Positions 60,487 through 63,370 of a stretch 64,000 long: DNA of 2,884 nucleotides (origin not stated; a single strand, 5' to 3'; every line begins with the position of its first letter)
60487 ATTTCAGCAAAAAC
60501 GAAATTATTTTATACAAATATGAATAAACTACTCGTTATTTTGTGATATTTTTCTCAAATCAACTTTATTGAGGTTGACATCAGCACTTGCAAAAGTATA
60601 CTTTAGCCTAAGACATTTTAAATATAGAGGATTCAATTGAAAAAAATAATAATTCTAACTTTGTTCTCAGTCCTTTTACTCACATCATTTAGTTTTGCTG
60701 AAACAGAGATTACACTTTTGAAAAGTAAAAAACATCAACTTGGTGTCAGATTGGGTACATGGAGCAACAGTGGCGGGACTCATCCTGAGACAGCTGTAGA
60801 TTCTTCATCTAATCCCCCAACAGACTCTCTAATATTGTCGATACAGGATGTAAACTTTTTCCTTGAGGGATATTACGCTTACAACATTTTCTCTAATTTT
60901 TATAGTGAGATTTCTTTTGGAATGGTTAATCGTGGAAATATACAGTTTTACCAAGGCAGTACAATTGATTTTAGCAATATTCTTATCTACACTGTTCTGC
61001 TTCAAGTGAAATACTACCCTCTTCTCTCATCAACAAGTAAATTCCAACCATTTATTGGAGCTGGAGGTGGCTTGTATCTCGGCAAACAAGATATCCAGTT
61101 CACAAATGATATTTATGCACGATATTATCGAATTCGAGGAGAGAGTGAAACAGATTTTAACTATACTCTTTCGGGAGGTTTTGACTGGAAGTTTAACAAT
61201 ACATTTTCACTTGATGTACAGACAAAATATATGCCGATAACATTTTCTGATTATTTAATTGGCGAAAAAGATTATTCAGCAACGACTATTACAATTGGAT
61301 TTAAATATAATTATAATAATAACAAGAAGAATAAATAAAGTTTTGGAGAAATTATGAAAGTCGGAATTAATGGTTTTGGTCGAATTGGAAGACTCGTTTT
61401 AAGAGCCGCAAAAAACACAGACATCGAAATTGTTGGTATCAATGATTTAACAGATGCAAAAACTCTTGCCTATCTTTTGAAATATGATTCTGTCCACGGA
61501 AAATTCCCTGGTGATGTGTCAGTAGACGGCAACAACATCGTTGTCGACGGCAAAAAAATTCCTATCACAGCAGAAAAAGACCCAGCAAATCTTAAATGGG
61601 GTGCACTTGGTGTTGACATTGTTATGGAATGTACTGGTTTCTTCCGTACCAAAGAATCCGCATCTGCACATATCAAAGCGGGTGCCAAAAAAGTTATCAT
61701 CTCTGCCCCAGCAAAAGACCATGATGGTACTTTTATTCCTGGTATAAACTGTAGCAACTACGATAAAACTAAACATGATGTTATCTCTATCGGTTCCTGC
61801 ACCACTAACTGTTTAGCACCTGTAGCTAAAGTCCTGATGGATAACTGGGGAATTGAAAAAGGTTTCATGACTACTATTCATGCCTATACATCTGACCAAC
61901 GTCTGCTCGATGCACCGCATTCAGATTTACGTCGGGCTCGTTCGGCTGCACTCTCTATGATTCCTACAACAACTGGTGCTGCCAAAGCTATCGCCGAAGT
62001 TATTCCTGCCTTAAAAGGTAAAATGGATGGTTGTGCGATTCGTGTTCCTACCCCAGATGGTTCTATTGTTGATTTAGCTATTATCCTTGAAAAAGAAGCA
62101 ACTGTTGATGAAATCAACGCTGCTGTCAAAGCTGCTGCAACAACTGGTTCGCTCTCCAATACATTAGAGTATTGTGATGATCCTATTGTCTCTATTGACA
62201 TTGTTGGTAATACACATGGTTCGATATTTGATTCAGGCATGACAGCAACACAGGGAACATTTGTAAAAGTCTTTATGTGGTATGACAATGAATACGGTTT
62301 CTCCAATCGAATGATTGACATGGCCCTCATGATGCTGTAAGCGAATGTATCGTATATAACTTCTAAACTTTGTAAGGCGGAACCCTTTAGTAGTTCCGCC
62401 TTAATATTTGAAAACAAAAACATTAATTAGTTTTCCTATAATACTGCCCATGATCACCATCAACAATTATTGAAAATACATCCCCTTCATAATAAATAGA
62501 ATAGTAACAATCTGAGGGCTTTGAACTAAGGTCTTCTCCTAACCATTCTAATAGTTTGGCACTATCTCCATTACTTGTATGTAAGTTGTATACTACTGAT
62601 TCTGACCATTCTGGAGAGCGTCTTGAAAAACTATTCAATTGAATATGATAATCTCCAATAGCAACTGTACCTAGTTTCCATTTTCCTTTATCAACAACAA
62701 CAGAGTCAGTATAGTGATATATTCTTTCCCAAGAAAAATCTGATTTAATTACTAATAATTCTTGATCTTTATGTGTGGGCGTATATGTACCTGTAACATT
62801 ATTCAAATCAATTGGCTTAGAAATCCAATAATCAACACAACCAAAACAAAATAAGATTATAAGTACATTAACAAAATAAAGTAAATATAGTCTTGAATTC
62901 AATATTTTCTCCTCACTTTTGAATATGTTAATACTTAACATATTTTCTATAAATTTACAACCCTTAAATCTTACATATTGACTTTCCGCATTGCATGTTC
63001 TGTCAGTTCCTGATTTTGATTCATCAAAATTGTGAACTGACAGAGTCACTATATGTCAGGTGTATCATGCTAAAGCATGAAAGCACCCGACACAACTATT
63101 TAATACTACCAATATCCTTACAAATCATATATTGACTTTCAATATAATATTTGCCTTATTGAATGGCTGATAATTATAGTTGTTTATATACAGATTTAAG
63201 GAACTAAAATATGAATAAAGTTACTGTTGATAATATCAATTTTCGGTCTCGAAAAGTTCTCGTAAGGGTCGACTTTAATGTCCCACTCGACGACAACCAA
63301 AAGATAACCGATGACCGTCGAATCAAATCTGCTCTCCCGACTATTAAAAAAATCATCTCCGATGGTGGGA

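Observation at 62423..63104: Third copy of the two-hairpin element accompanies an antisense orphan gene that splits gap from pgk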

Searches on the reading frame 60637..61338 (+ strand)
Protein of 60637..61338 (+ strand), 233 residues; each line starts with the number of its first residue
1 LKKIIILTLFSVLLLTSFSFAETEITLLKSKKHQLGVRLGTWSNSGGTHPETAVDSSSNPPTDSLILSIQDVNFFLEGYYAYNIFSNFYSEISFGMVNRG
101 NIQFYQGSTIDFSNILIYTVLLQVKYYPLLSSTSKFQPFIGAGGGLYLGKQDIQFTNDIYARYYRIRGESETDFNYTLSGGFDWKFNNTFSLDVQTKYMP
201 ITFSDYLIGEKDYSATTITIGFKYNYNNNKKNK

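Call 16: search_protein_families(library=pfam, proteins=[window:60637-61338:+], max_evalue=0.1)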
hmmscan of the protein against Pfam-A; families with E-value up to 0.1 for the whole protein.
window:60637-61338:+ (233 aa): 4 families
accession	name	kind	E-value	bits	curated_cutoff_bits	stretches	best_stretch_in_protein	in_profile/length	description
PF13505.12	OMP_b-brl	-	2.6e-10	41.2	28.7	1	10-225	1-174/175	Outer membrane protein beta-barrel domain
PF03922.20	OmpW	-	0.0039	17.6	24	1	110-202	76-164/195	OmpW family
PF12099.14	DUF3575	-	0.0053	16.5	21.1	1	158-225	12-75/177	Protein of unknown function (DUF3575)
PF07481.16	DUF1521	-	0.025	15.1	23.6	1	154-220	30-93/169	Domain of Unknown Function (DUF1521)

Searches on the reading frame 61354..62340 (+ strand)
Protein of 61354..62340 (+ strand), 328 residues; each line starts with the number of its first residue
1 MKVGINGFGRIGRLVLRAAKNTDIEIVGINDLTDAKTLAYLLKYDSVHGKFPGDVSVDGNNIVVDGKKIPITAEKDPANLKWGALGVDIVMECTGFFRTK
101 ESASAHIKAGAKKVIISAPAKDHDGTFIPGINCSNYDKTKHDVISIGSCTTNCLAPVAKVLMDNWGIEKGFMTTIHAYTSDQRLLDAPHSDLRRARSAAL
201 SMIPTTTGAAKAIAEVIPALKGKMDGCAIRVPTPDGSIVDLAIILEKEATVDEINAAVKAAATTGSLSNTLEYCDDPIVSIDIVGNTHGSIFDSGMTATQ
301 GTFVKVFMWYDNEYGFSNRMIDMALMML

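Call 43: find_encoding_contigs(protein=window:61354-62340:+, flank=10000, max_places=8)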
Protein window:61354-62340:+ (328 aa): no gene with exactly this product is on record in the collection.

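Call 44: find_homologous_proteins(query=window:61354-62340:+, max_evalue=1e-60)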
Query window:61354-62340:+ (328 aa): 8000 proteins with E <= 1e-60 among 8000 candidates; the best 120 are listed.
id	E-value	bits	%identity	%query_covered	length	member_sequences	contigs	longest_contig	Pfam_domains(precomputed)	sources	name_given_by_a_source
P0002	8.2e-216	733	100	100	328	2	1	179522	PF02800.26,PF00044.31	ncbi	-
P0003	6.1e-205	698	95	100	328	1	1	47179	PF02800.26,PF00044.31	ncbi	-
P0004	1.2e-197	674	91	100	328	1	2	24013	PF02800.26,PF00044.31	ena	-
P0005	4.5e-193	659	88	100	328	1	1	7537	PF02800.26,PF00044.31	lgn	-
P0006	6.8e-190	648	88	100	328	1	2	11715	PF02800.26,PF00044.31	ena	-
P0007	4.0e-182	623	82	100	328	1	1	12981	PF02800.26,PF00044.31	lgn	-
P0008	4.9e-182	622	84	100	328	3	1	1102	PF02800.26,PF00044.31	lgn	-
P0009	7.5e-181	619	84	100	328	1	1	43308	PF02800.26,PF00044.31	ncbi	-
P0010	1.6e-179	614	83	100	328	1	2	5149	PF02800.26,PF00044.31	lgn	-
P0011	7.0e-179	612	81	100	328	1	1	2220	PF02800.26,PF00044.31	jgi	jgi:glyceraldehyde 3-phosphate dehydrogenase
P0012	1.7e-178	611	81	100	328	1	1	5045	PF02800.26,PF00044.31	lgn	-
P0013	3.2e-178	610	83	100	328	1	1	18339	PF02800.26,PF00044.31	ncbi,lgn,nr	ncbi:MAG: type I glyceraldehyde-3-phosphate dehydrogenase [Calditrichaeota bacterium]|nr:MAG: type I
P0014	3.9e-178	610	81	100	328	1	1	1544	PF02800.26,PF00044.31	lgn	-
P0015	1.9e-177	607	82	100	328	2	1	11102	PF02800.26,PF00044.31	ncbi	-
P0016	3.1e-177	607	81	100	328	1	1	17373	PF02800.26,PF00044.31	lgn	-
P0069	2.5e-170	584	77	100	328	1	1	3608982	PF02800.26,PF00044.31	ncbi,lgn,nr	ncbi:MAG: type I glyceraldehyde-3-phosphate dehydrogenase [Candidatus Zixiibacteriota bacterium]|nr:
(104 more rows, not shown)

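Call 45: find_encoding_contigs(protein=P0003, flank=6000, max_places=2)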
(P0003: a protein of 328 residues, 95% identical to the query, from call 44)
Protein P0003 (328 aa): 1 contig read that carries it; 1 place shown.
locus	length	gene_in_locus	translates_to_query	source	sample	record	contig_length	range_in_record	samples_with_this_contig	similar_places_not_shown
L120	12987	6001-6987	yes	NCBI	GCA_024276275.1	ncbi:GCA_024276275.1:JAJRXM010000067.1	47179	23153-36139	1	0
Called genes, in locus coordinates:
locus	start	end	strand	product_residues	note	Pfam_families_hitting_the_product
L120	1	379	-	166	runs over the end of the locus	-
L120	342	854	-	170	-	PF00117:GATase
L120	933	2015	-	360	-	PF06418:CTP_synth_N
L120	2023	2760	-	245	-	PF02348:CTP_transf_3, PF12804:NTP_transf_3 (weak)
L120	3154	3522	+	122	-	PF00072:Response_reg (weak)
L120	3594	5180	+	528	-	PF13650:Asp_protease_2, PF13975:gag-asp_proteas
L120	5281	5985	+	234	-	PF13505:OMP_b-brl, PF03922:OmpW (weak)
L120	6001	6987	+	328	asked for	PF00044:Gp_dh_N, PF02800:Gp_dh_C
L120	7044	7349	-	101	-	-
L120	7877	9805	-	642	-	-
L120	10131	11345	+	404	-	PF00162:PGK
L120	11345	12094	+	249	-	PF00121:TIM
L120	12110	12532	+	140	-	PF03840:SecG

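Call 46: find_encoding_contigs(protein=P0004, flank=6000, max_places=2)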
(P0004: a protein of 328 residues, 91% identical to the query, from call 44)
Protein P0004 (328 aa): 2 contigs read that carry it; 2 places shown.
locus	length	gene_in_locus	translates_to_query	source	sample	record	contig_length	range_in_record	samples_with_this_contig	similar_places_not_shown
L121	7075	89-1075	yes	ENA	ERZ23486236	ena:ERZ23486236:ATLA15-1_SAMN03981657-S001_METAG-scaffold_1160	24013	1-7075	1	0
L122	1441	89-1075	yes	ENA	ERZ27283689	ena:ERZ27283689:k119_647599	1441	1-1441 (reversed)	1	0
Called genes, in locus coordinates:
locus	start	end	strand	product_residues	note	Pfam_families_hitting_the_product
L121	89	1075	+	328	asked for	PF00044:Gp_dh_N, PF02800:Gp_dh_C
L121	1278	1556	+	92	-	-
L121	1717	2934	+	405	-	PF00162:PGK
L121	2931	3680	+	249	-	PF00121:TIM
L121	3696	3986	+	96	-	PF03840:SecG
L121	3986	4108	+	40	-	-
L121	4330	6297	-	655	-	PF13088:BNR_2 (faint), PF02012:BNR (faint)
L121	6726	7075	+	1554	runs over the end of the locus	PF13229:Beta_helix (weak), PF18962:Por_Secre_tail (faint), PF13860:FlgD_ig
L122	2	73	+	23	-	?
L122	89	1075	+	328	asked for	PF00044:Gp_dh_N, PF02800:Gp_dh_C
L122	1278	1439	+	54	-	?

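Call 47: find_encoding_contigs(protein=P0009, flank=6000, max_places=2)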
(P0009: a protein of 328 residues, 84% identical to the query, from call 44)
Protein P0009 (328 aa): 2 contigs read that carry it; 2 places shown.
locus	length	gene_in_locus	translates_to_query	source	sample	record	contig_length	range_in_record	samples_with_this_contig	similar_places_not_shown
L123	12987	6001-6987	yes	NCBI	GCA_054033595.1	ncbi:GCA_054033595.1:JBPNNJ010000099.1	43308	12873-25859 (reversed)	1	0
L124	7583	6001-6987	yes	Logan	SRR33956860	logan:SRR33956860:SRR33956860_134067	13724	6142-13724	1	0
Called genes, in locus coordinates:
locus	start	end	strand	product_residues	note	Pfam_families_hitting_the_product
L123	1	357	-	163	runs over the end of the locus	-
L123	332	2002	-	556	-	PF06418:CTP_synth_N, PF00117:GATase, PF07722:Peptidase_C26 (weak)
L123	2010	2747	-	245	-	PF02348:CTP_transf_3, PF12804:NTP_transf_3 (weak)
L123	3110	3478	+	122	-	PF00072:Response_reg (weak)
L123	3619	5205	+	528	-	PF09668:Asp_protease (faint), PF13650:Asp_protease_2, PF13975:gag-asp_proteas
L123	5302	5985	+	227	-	PF13505:OMP_b-brl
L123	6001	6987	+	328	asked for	PF00044:Gp_dh_N, PF02800:Gp_dh_C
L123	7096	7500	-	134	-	-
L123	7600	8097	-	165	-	PF01797:Y1_Tnp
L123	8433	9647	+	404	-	PF00162:PGK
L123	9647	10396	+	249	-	PF00121:TIM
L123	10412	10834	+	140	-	PF03840:SecG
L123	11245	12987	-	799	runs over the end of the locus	PF08309:LVIVD (faint), PF11617:Cu-binding_MopE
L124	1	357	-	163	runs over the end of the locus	-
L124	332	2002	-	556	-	PF06418:CTP_synth_N, PF00117:GATase, PF07722:Peptidase_C26 (weak)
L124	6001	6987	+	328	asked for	PF00044:Gp_dh_N, PF02800:Gp_dh_C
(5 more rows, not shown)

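Call 64: find_encoding_contigs(protein=P0006, flank=6000, max_places=2)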
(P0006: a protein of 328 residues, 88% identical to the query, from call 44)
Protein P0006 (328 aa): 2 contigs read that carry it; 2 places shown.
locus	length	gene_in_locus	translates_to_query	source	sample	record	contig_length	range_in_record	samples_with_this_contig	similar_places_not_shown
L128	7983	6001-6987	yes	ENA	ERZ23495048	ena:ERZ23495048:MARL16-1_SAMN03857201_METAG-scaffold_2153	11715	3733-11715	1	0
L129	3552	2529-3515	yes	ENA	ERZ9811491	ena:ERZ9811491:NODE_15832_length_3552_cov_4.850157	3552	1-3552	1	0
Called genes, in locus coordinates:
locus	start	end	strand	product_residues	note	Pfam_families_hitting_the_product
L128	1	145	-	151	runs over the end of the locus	-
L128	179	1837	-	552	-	PF06418:CTP_synth_N, PF00117:GATase, PF07722:Peptidase_C26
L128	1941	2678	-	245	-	PF02348:CTP_transf_3, PF12804:NTP_transf_3 (weak)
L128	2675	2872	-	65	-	-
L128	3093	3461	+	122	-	PF00072:Response_reg (weak)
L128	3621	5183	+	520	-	PF13650:Asp_protease_2, PF13975:gag-asp_proteas, PF13650:Asp_protease_2 (weak)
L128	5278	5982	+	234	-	PF13505:OMP_b-brl (weak)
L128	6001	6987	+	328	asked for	PF00044:Gp_dh_N, PF02800:Gp_dh_C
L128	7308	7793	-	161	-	PF01797:Y1_Tnp (weak)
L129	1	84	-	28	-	?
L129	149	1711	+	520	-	PF13650:Asp_protease_2, PF13975:gag-asp_proteas, PF13650:Asp_protease_2 (weak)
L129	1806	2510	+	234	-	PF13505:OMP_b-brl (weak)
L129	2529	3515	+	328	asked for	PF00044:Gp_dh_N, PF02800:Gp_dh_C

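Call 65: find_encoding_contigs(protein=P0005, flank=6000, max_places=1)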
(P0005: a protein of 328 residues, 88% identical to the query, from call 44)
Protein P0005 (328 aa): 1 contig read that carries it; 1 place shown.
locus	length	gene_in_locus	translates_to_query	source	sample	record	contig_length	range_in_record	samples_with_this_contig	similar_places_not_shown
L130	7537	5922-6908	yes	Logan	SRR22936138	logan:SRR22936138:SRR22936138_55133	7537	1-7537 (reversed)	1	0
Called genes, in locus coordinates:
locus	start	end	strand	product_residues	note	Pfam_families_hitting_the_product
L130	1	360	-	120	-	?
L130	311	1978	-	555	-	PF06418:CTP_synth_N, PF00117:GATase, PF07722:Peptidase_C26 (weak)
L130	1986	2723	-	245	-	PF02348:CTP_transf_3, PF12804:NTP_transf_3 (weak)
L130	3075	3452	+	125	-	PF00072:Response_reg (weak)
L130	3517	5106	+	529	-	PF13650:Asp_protease_2, PF13975:gag-asp_proteas (weak)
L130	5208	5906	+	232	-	PF13505:OMP_b-brl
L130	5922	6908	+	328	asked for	PF00044:Gp_dh_N, PF02800:Gp_dh_C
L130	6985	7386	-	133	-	-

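Call 66: find_encoding_contigs(protein=P0069, flank=4000, max_places=1)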
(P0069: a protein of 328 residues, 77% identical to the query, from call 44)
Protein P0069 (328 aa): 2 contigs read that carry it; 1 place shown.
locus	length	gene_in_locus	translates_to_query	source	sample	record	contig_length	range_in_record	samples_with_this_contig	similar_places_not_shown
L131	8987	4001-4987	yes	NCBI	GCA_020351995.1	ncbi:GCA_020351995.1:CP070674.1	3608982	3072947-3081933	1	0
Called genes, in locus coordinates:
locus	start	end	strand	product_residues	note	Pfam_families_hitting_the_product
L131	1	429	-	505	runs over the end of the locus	PF13231:PMT_2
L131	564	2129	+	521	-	PF13650:Asp_protease_2, PF13975:gag-asp_proteas (weak)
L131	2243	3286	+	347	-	PF00365:PFK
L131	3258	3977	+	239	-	PF13505:OMP_b-brl (weak), PF03922:OmpW (weak)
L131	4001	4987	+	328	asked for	PF00044:Gp_dh_N, PF02800:Gp_dh_C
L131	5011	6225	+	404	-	PF00162:PGK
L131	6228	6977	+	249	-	PF00121:TIM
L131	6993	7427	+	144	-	PF03840:SecG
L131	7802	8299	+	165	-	PF01797:Y1_Tnp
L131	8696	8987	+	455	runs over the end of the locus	-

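Call 71: search_protein_families(library=ncbifam, proteins=[L128:7308-7793:-, L123:7600-8097:-, L131:7802-8299:+], max_evalue=0.01)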
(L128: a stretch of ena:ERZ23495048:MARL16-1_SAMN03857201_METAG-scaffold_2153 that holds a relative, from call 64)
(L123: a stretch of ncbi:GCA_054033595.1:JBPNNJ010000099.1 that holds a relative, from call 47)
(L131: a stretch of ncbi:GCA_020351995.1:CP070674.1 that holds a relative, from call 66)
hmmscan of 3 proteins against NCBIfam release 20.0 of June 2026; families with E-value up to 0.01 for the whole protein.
L128:7308-7793:- (161 aa): 2 families
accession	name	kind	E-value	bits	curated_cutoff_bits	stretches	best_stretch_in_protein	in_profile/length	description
NF047646.1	REP_Tyr_transpos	equivalog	2e-27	95.9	80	1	12-140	10-146/146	REP-associated tyrosine transposase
NF033573.1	transpos_IS200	equivalog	0.00062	20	55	1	40-103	38-102/126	IS200/IS605 family transposase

L123:7600-8097:- (165 aa): 2 families
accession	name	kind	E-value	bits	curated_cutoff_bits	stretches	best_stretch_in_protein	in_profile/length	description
NF047646.1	REP_Tyr_transpos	equivalog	1e-34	119.5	80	1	6-138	4-146/146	REP-associated tyrosine transposase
NF033573.1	transpos_IS200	equivalog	2.9e-11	43.7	55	1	8-103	8-104/126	IS200/IS605 family transposase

L131:7802-8299:+ (165 aa): 2 families
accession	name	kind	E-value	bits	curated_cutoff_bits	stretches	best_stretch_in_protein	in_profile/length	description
NF047646.1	REP_Tyr_transpos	equivalog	2e-29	102.4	80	1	5-144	3-146/146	REP-associated tyrosine transposase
NF033573.1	transpos_IS200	equivalog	4.5e-07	30.1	55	1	12-108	12-108/126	IS200/IS605 family transposase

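Call 72: search_protein_families(library=pfam, proteins=[L128:7308-7793:-, L123:7600-8097:-, L120:7877-9805:-, L120:7044-7349:-, L123:7096-7500:-], max_evalue=0.01)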
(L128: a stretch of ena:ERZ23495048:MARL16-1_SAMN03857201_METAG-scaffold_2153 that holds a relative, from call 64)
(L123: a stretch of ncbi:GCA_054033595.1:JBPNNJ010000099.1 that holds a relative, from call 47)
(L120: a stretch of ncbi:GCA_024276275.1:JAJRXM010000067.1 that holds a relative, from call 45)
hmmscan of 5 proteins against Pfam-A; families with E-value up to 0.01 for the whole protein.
L128:7308-7793:- (161 aa): 1 family
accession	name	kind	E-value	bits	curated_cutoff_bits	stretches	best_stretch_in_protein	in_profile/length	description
PF01797.21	Y1_Tnp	-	9.4e-06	26.2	23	1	39-122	31-119/121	Transposase IS200 like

L123:7600-8097:- (165 aa): 1 family
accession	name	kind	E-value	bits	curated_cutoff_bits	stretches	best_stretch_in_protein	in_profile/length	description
PF01797.21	Y1_Tnp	-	3.6e-14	53.4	23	1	15-103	8-98/121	Transposase IS200 like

L120:7877-9805:- (642 aa): 0 families

L120:7044-7349:- (101 aa): 0 families

L123:7096-7500:- (134 aa): 0 families

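Call 73: search_solved_structures(query=L128:7308-7793:-, max_evalue=1, show_alignments=1)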
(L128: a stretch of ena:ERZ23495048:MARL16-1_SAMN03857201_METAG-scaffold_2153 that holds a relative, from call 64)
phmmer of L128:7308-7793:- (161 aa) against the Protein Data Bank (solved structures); distinct sequences matched with E-value up to 1: 1.
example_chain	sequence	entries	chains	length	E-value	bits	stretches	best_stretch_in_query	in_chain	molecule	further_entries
4er8_A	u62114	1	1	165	8.3e-11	45.6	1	34-144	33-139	TnpArep for protein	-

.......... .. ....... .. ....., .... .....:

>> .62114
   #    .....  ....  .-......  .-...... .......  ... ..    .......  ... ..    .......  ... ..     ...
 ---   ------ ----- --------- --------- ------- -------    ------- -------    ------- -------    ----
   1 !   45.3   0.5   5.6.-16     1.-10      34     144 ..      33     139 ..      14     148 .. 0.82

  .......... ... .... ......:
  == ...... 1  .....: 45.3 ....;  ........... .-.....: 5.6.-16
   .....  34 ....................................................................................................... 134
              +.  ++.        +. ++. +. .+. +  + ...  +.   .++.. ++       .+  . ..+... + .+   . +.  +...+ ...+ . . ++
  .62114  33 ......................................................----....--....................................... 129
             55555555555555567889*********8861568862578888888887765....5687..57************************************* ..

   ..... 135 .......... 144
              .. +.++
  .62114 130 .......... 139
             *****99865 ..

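Call 86: find_encoding_contigs(protein=P0242, flank=5000, max_places=4)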
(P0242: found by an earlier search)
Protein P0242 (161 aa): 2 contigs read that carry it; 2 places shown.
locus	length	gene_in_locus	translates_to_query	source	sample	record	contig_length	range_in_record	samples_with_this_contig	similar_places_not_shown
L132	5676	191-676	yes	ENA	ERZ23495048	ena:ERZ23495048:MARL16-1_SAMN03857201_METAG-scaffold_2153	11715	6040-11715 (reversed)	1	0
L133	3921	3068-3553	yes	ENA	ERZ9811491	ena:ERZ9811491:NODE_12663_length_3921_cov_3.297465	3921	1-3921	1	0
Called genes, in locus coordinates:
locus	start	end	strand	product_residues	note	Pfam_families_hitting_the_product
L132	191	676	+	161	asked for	PF01797:Y1_Tnp (weak)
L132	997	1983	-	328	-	PF00044:Gp_dh_N, PF02800:Gp_dh_C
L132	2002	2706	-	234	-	PF13505:OMP_b-brl (weak)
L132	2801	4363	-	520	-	PF13650:Asp_protease_2, PF13975:gag-asp_proteas, PF13650:Asp_protease_2 (weak)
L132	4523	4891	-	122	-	PF00072:Response_reg (weak)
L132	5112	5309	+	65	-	-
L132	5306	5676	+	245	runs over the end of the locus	PF02348:CTP_transf_3, PF12804:NTP_transf_3 (weak)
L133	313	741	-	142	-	PF03840:SecG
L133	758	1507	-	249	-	PF00121:TIM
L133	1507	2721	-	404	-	PF00162:PGK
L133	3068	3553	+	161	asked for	PF01797:Y1_Tnp (weak)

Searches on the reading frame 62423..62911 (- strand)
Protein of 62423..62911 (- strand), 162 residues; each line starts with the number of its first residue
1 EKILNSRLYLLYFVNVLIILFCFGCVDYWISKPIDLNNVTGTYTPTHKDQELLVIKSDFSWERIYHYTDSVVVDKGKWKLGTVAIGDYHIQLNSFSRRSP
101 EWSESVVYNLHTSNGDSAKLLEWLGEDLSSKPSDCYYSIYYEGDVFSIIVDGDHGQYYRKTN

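Call 16: search_protein_families(library=pfam, proteins=[window:62423-62911:-], max_evalue=0.1)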
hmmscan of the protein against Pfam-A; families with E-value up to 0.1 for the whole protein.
window:62423-62911:- (162 aa): 0 families

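Call 17: search_protein_families(library=padloc, proteins=[window:62423-62911:-], max_evalue=0.1)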
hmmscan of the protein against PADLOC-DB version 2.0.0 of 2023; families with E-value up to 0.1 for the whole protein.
window:62423-62911:- (162 aa): 0 families

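Call 41: find_homologous_proteins(query=window:62423-62902:-, max_evalue=0.01)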
Query window:62423-62902:- (159 aa): 1 proteins with E <= 0.01 among 9 candidates.
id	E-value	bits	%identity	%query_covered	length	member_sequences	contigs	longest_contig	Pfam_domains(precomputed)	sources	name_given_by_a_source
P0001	3.3e-104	364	99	100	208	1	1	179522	-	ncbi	-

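Call 42: find_encoding_contigs(protein=P0001, flank=10000, max_places=5)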
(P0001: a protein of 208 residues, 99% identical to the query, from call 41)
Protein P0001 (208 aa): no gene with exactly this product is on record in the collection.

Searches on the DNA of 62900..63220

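Call 84: search_rna_families(source=window, start=62900, end=63220, threshold=evalue, max_evalue=1)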
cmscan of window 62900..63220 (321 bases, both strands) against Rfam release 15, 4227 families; matches with E-value up to 1: 0.
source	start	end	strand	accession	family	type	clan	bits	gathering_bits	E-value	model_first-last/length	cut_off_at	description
